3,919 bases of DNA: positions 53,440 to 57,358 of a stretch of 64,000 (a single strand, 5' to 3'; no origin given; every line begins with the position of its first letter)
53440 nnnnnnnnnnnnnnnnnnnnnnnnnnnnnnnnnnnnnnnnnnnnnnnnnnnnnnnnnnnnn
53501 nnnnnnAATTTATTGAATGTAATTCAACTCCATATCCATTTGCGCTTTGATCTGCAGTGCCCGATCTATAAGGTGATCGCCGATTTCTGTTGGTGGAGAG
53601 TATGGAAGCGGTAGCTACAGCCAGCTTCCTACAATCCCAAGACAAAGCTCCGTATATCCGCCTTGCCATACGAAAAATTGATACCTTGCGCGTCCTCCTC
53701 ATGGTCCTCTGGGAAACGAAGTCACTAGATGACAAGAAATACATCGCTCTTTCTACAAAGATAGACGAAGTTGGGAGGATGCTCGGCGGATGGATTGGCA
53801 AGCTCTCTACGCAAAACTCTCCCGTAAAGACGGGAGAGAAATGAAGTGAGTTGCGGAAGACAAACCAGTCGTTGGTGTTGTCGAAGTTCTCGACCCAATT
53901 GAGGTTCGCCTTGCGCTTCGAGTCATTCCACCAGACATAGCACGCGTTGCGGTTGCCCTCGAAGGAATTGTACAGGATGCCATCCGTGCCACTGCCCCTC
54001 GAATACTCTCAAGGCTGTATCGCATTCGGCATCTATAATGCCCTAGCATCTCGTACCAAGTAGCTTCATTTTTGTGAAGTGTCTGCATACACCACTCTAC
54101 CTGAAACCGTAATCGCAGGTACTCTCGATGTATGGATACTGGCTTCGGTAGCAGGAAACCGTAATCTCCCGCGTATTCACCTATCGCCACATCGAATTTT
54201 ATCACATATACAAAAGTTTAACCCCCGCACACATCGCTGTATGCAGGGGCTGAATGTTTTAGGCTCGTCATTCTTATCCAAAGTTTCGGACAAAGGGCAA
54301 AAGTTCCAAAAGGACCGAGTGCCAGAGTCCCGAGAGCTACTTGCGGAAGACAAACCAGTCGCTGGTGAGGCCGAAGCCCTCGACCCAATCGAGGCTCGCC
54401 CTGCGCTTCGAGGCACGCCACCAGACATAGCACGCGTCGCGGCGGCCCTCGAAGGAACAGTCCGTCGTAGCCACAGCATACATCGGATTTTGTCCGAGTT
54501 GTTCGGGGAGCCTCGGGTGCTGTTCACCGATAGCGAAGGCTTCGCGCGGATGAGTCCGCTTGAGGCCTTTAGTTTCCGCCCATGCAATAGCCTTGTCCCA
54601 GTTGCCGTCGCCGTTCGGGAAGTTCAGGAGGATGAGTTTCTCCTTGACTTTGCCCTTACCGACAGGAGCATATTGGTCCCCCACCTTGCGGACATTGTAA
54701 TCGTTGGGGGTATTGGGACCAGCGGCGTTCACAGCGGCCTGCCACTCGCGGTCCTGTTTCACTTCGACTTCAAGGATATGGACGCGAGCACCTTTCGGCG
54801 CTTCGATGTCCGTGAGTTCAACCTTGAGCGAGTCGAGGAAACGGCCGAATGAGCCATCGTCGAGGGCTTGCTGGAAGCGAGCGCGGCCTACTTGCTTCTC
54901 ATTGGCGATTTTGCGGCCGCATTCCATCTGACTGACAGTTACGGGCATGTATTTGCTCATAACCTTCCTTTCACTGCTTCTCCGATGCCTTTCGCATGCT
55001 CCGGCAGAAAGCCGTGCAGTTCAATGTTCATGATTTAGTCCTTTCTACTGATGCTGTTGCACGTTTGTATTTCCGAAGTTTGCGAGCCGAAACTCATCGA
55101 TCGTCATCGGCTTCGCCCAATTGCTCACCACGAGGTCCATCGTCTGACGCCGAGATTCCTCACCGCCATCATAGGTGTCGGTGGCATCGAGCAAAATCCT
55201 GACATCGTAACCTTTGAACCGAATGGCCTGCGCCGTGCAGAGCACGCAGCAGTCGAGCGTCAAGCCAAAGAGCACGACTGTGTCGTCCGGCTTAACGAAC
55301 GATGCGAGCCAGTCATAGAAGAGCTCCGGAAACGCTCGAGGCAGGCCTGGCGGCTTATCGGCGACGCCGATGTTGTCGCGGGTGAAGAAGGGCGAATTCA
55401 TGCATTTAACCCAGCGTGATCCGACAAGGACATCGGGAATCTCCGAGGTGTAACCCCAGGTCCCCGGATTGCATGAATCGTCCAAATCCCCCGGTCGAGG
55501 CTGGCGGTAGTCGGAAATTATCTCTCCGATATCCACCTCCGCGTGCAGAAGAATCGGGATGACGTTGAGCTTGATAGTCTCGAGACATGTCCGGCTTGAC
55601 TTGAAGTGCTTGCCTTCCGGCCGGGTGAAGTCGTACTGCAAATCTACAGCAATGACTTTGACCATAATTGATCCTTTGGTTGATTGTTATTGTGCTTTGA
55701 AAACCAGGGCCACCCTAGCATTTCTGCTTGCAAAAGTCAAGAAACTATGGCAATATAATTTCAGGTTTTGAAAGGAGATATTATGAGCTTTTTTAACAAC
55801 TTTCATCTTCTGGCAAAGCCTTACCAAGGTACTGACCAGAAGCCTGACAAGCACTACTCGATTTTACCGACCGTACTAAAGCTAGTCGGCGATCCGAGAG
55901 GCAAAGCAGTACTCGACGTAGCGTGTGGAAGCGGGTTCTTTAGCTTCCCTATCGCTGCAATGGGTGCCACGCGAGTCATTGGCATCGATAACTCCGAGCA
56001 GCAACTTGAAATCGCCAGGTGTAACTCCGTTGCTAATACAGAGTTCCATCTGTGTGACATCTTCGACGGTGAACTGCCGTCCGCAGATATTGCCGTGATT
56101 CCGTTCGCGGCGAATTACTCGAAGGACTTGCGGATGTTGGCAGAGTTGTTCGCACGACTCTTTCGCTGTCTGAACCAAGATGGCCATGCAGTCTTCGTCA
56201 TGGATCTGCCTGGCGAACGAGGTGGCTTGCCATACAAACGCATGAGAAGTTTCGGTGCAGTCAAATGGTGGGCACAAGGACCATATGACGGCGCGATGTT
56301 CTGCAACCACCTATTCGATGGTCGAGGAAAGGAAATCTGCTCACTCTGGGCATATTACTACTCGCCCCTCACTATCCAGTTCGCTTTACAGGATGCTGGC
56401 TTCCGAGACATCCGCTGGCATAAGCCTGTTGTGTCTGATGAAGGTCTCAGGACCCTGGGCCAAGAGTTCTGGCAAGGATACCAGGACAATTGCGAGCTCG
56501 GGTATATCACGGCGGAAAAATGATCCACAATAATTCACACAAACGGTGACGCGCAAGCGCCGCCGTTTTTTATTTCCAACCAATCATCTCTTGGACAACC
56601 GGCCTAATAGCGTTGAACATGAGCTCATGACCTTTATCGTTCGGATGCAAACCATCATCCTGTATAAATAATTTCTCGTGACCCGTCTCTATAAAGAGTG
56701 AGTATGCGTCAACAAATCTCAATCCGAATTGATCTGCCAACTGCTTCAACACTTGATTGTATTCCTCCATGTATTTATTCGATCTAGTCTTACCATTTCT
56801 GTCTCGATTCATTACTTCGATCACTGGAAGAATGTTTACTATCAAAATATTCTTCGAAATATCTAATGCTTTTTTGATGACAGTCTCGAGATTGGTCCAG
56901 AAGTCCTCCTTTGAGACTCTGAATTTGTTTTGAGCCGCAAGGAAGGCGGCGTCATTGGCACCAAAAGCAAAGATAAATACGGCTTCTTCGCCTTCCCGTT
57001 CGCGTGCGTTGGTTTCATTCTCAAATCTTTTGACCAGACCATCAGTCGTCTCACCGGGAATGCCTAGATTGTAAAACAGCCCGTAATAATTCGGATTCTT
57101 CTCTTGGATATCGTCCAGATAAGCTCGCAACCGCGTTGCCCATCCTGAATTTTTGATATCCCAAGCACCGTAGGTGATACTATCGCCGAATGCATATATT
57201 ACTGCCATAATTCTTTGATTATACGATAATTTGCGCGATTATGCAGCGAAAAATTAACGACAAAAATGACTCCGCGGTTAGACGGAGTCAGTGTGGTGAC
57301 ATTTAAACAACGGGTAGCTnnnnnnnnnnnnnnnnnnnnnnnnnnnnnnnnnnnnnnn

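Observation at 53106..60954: GC-richer accessory island carrying a partial de novo pyrimidine pathway (pyrD, pyrC, fused pyrE-pyrF) plus isochorismatase-like hydrolase, methyltransferase and SGNH hydrolase genes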

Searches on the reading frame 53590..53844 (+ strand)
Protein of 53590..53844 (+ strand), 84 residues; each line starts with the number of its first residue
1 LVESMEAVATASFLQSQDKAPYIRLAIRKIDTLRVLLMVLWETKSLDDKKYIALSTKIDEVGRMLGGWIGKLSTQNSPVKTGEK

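Call 45: search_protein_families(library=pfam, proteins=[window:53590-53844:+], max_evalue=0.1)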
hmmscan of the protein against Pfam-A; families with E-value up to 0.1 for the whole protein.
window:53590-53844:+ (84 aa): 3 families
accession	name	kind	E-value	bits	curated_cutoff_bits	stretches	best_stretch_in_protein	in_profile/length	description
PF22296.2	bAvd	-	1.2e-06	29.4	40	1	29-71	63-106/107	bAvd-like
PF05635.17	23S_rRNA_IVP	-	0.015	16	33.8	1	16-66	55-105/106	23S rRNA-intervening sequence protein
PF09388.15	SpoOE-like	-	0.023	15.1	23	1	28-60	3-35/42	Spo0E like sporulation regulatory protein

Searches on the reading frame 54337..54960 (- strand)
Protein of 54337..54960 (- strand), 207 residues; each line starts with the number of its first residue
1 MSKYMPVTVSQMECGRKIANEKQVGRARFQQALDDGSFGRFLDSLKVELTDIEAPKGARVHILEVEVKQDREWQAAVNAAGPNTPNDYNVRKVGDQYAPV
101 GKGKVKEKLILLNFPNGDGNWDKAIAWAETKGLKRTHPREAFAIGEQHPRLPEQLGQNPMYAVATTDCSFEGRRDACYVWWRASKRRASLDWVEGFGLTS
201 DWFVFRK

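Call 5: search_protein_families(library=pfam, proteins=[window:54337-54960:-], max_evalue=0.01)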
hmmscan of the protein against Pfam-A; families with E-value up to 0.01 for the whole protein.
window:54337-54960:- (207 aa): 0 families

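Call 7: search_protein_families(library=ncbifam, proteins=[window:54337-54960:-], max_evalue=0.01)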
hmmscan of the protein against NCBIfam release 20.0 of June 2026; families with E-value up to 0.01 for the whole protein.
window:54337-54960:- (207 aa): 0 families

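Call 54: find_related_loci(query=window:54337-54960:-, collection=metagenome_contigs, flank=6000)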
Query window:54337-54960:- (207 aa) in metagenome_contigs; peptide patterns used: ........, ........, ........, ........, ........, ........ (x = any residue, [..] = any of these).
151 stretches matched a pattern; 12 encode a relative of the query (tblastn E <= 1e-3); 12 distinct loci.
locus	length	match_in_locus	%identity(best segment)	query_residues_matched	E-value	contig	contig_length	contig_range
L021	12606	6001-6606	62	4-207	2e-85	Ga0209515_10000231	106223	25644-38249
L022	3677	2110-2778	56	1-205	3e-77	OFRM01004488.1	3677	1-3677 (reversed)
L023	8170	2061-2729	56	1-205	5e-77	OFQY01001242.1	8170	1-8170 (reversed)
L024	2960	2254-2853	58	4-207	1e-77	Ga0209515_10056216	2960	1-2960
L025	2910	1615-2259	54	6-205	2e-73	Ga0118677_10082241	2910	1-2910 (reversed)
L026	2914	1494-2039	58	25-207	4e-68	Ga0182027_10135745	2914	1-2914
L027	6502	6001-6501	60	4-174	1e-65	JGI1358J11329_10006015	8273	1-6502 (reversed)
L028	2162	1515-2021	55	42-207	2e-58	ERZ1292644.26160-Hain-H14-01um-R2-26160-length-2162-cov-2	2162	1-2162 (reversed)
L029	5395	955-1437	54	45-205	2e-55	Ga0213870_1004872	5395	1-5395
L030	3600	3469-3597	70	4-46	9e-16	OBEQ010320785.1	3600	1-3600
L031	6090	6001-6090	73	4-33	4e-10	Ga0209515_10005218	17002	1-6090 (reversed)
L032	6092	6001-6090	73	4-33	4e-10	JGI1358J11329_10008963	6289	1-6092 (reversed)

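Call 55: find_related_loci(query=window:54337-54960:-, collection=viral_contigs, flank=6000)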
Query window:54337-54960:- (207 aa) in viral_contigs; peptide patterns used: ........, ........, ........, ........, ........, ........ (x = any residue, [..] = any of these).
12 stretches matched a pattern, but none encodes a relative of the query by tblastn (E <= 1e-3).

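Call 60: search_protein_families(library=pfam, proteins=[L021:7396-8439:+, L021:7062-7430:-, L023:3639-4622:+, L023:3242-3580:-, L029:2295-3344:+, L029:1925-2272:-, L021:8447-9499:+, L021:4035-5837:+, L023:4801-6066:+, L021:5989-6636:+], max_evalue=0.01)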
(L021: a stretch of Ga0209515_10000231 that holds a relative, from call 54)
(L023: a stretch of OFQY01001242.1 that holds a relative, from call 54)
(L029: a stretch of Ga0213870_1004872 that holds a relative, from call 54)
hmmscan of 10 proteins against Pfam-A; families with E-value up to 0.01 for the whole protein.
L021:7396-8439:+ (347 aa): 1 family
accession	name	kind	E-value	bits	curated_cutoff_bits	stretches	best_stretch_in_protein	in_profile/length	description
PF00078.32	RVT_1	-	3.1e-23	83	29.6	1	95-297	9-203/205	Reverse transcriptase (RNA-dependent DNA polymerase)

L021:7062-7430:- (122 aa): 1 family
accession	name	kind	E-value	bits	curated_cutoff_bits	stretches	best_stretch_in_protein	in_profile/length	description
PF22296.2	bAvd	-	0.00011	23.1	40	1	14-105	14-104/107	bAvd-like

L023:3639-4622:+ (327 aa): 1 family
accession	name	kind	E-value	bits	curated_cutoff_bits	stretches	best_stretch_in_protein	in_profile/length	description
PF00078.32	RVT_1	-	6.3e-27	95.1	29.6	1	70-273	8-203/205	Reverse transcriptase (RNA-dependent DNA polymerase)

L023:3242-3580:- (112 aa): 1 family
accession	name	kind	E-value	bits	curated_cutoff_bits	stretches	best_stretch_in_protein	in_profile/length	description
PF22296.2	bAvd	-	5.1e-10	40.2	40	1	6-96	15-104/107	bAvd-like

L029:2295-3344:+ (349 aa): 1 family
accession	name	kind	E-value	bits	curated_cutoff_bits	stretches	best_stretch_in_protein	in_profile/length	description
PF00078.32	RVT_1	-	5.6e-27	95.2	29.6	1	76-278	8-203/205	Reverse transcriptase (RNA-dependent DNA polymerase)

L029:1925-2272:- (115 aa): 1 family
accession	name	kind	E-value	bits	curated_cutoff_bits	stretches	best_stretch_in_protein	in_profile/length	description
PF22296.2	bAvd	-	5.2e-11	43.4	40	1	8-101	14-106/107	bAvd-like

L021:8447-9499:+ (350 aa): 2 families
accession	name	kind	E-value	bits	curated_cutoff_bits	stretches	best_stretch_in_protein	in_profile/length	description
PF03016.20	Exostosin_GT47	-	1.8e-10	41.1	33.4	1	235-307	218-290/293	Exostosin GT47 domain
PF24785.1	RXYLT1_C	-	0.00013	21.9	27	1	219-275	51-107/187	RXYLT1 C-terminal domain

L021:4035-5837:+ (600 aa): 4 families
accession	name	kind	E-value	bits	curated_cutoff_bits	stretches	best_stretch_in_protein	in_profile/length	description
PF00733.27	Asn_synthase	-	5e-79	267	21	1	233-594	1-354/354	Asparagine synthase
PF13537.11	GATase_7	-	2.7e-45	153.8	25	1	42-160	1-122/123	Glutamine amidotransferase domain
PF13522.11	GATase_6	-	1.8e-42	144.9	27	1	27-155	1-130/130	Glutamine amidotransferase domain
PF12481.13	DUF3700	-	0.00069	19.6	27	1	61-159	74-176/228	Aluminium induced protein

L023:4801-6066:+ (421 aa): 1 family
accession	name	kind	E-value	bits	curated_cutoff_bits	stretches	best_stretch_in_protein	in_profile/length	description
PF01555.25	N6_N4_Mtase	-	1.2e-22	81.4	26.7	1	187-402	2-220/221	DNA methylase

L021:5989-6636:+ (215 aa): 0 families

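Call 79: search_solved_structures(query=A1, max_evalue=10)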
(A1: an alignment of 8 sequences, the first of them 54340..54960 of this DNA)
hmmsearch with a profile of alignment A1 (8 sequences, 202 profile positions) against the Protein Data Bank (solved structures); distinct sequences matched with E-value up to 10: 0.

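Call 80: search_protein_families(library=pfam, alignment_id=A1, max_evalue=1)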
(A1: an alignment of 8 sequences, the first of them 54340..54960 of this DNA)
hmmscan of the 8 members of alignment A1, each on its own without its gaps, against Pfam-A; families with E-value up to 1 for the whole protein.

A. member 1, window:54340-54960:- (207 aa): 1 family
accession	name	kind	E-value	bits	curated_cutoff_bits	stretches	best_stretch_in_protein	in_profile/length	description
PF14511.12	RE_EcoO109I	-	0.033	14.4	22.5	1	33-100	62-130/198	Type II restriction endonuclease EcoO109I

B. families by the number of members that match (of 8 scanned): 3 families
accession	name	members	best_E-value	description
PF14511.12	RE_EcoO109I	1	0.033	Type II restriction endonuclease EcoO109I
PF21716.3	dnstrm_HI1420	1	0.17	Probable addiction module antidote protein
PF02615.19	Ldh_2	1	0.18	Malate/L-lactate dehydrogenase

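Call 84: predict_structure(protein=window:54340-54960:-)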
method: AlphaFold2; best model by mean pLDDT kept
length: 207 residues; sequences in the alignment: 1
mean_pLDDT: 38.1   pTM: 0.33
mean pLDDT of the five models: 38.1, 37.2, 33.1, 31.3, 28.5
residues with pLDDT >= 90: 0; 70-90: 0; 50-70: 36; < 50: 171
segments of 3 or more residues with pLDDT < 50: 1-33, 36-53, 61-109, 135-200
pLDDT, mean of each block of 10 residues (from residue 1): 27 31 40 42 29 50 40 37 33 33 40 53 58 48 43 36 28 29 28 28 51
secondary structure, 60 per line:
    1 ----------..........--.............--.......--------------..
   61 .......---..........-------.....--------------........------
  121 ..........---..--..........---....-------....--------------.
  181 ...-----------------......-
elements in order: H11-20 H23-35 H38-44 E59-67 H71-80 E88-92 E107-114 H121-130 H138-147 H151-154 E162-165 E180-183 E201-206

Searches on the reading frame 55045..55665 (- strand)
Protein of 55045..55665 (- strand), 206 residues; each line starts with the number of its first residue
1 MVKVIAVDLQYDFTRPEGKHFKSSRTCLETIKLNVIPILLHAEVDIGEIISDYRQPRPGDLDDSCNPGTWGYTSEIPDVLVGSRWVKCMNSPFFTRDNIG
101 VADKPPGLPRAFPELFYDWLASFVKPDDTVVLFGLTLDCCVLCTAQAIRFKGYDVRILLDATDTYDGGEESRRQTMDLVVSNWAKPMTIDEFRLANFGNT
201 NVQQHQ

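Call 5: search_protein_families(library=pfam, proteins=[window:55045-55665:-], max_evalue=0.01)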
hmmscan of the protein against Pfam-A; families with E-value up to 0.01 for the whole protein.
window:55045-55665:- (206 aa): 1 family
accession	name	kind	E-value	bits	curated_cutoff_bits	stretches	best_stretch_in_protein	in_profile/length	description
PF00857.26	Isochorismatase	-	2.1e-06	28.4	27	1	128-188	114-172/175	Isochorismatase domain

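Call 7: search_protein_families(library=ncbifam, proteins=[window:55045-55665:-], max_evalue=0.01)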
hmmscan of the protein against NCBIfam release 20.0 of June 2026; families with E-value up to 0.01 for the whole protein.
window:55045-55665:- (206 aa): 1 family
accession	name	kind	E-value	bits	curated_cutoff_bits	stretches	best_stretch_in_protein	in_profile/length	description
NF050097.1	BiurAmidohydBiuH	equivalog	0.0013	18.3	370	0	129-171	153-195/221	biuret amidohydrolase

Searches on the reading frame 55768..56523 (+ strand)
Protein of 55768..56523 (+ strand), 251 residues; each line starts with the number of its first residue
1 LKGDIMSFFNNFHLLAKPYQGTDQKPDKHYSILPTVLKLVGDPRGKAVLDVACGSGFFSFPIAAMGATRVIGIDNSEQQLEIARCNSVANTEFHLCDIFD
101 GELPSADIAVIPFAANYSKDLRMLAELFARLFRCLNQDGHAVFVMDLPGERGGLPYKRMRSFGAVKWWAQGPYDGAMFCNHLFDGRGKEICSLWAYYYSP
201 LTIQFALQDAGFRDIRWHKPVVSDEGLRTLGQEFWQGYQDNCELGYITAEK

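Call 5: search_protein_families(library=pfam, proteins=[window:55768-56523:+], max_evalue=0.01)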
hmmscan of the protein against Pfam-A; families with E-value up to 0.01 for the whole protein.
window:55768-56523:+ (251 aa): 10 families
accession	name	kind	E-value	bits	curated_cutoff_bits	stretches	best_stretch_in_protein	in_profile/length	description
PF13649.12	Methyltransf_25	-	1.7e-12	48.3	27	1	48-139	1-97/97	Methyltransferase domain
PF13847.12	Methyltransf_31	-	9.2e-12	45.3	27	1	45-140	4-106/145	Methyltransferase domain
PF08241.18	Methyltransf_11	-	7.9e-10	39.7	21.2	1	49-143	1-95/95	Methyltransferase domain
PF08242.18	Methyltransf_12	-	1.2e-07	32.8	30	1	49-140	1-97/98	Methyltransferase domain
PF06325.19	PrmA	-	5.9e-07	29.7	22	1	44-95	161-212/296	Ribosomal protein L11 methyltransferase (PrmA)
PF13489.12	Methyltransf_23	-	1.2e-06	28.8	27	1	33-213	10-160/164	Methyltransferase domain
PF08003.17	Methyltransf_9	-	2e-06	27.4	23.8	1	36-80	107-151/315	Protein of unknown function (DUF1698)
PF05175.20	MTS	-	5.5e-06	26.6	23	1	42-146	29-141/170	Methyltransferase small domain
PF01728.25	FtsJ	-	0.0015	18.9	24.1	1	42-102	20-79/181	FtsJ-like methyltransferase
PF01209.24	Ubie_methyltran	-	0.0015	18.4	20.1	1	36-85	39-90/233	ubiE/COQ5 methyltransferase family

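Call 7: search_protein_families(library=ncbifam, proteins=[window:55768-56523:+], max_evalue=0.01)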
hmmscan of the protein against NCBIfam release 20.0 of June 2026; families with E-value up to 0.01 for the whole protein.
window:55768-56523:+ (251 aa): 29 families (the best 25 are shown)
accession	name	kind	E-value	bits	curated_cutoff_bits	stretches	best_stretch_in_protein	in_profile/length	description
TIGR04290.1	meth_Rta_06860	hypoth_equivalog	9.3e-09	35.1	300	1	40-94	45-102/226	TIGR04290 family methyltransferase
TIGR01983.1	UbiG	equivalog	4.8e-08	32.6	102.95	1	43-88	48-92/228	bifunctional 2-polyprenyl-6-hydroxyphenol methylase/3-demethylubiquinol 3-O-methyltransferase UbiG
NF041820.1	daptide_MTase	equivalog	2.4e-07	30.5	175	1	34-85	27-76/243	daptide-type RiPP biosynthesis methyltransferase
TIGR02021.1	BchM-ChlM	equivalog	9.6e-07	28.4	158.9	1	33-90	41-99/218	magnesium protoporphyrin IX methyltransferase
NF001244.0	PRK00216.1-5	equivalog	1e-06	28.2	216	1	37-105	41-116/236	bifunctional demethylmenaquinone methyltransferase/2-methoxy-6-polyprenyl-1,4-benzoquinol methylase UbiE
TIGR02072.1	BioC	equivalog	1.6e-06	28.1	184.95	1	44-143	34-132/244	malonyl-ACP O-methyltransferase BioC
NF043040.1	corrin_prot_MT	hypoth_equivalog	2.5e-06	27.1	180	1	44-87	41-83/216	corrinoid protein-associated methyltransferase CpaM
NF001790.0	PRK00517.3-3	equivalog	2.7e-06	27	269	1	44-138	122-210/262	50S ribosomal protein L11 methyltransferase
TIGR01934.1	MenG_MenH_UbiE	subfamily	2.9e-06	26.7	158.35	1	37-109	32-106/223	ubiquinone/menaquinone biosynthesis methyltransferase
TIGR00406.1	prmA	equivalog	3.2e-06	26.8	183.15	1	43-91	158-206/288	50S ribosomal protein L11 methyltransferase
NF011650.0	PRK15068.1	equivalog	6.8e-06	25.2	209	1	37-78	115-156/324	tRNA 5-methoxyuridine(34)/uridine 5-oxyacetic acid(34) synthase CmoB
TIGR00452.1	TIGR00452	equivalog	7.7e-06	24.9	275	1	40-79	113-152/316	tRNA 5-methoxyuridine(34)/uridine 5-oxyacetic acid(34) synthase CmoB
NF002463.0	PRK01683.1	equivalog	1e-05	25.3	297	1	43-170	30-153/258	trans-aconitate 2-methyltransferase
NF011529.0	PRK14968.1-3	equivalog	2.1e-05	24.1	162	1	42-101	32-94/198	putative methyltransferase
TIGR03534.1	RF_mod_PrmC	equivalog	4.9e-05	22.9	199.1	1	36-91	80-136/253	peptide chain release factor N(5)-glutamine methyltransferase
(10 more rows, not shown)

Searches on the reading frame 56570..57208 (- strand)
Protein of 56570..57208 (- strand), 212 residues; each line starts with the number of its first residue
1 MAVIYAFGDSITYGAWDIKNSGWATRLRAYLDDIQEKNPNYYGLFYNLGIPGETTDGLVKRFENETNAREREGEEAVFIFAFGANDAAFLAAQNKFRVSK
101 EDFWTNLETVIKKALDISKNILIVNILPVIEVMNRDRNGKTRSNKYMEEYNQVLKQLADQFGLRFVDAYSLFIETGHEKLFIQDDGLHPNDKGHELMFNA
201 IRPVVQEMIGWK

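Call 5: search_protein_families(library=pfam, proteins=[window:56570-57208:-], max_evalue=0.01)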
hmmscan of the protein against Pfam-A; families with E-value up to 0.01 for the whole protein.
window:56570-57208:- (212 aa): 3 families
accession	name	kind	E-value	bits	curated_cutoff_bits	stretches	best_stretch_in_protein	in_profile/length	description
PF13472.12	Lipase_GDSL_2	-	2.7e-29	103.4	32.9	1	6-196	1-178/178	GDSL-like Lipase/Acylhydrolase family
PF00657.28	Lipase_GDSL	-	6e-24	85.8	23.6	1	4-201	1-208/208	GDSL-like Lipase/Acylhydrolase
PF04311.20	DUF459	-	0.00062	19.6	27.2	1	70-199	55-192/197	Protein of unknown function (DUF459)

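Call 7: search_protein_families(library=ncbifam, proteins=[window:56570-57208:-], max_evalue=0.01)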
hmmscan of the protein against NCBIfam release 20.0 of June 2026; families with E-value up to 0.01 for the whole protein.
window:56570-57208:- (212 aa): 3 families
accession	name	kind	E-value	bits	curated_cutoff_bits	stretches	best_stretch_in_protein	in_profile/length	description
NF042968.1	AcxylEst_AxeA1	equivalog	2e-05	23.1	700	1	74-199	343-457/459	acetylxylan esterase AxeA1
NF045548.1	GDSL_lipase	equivalog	6.2e-05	22.6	300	1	150-207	171-227/231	Rv0518 family GDSL lipase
NF007819.1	PRK10528.1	equivalog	0.002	17.9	270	1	140-194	141-193/210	multifunctional acyl-CoA thioesterase I/protease I/lysophospholipase L1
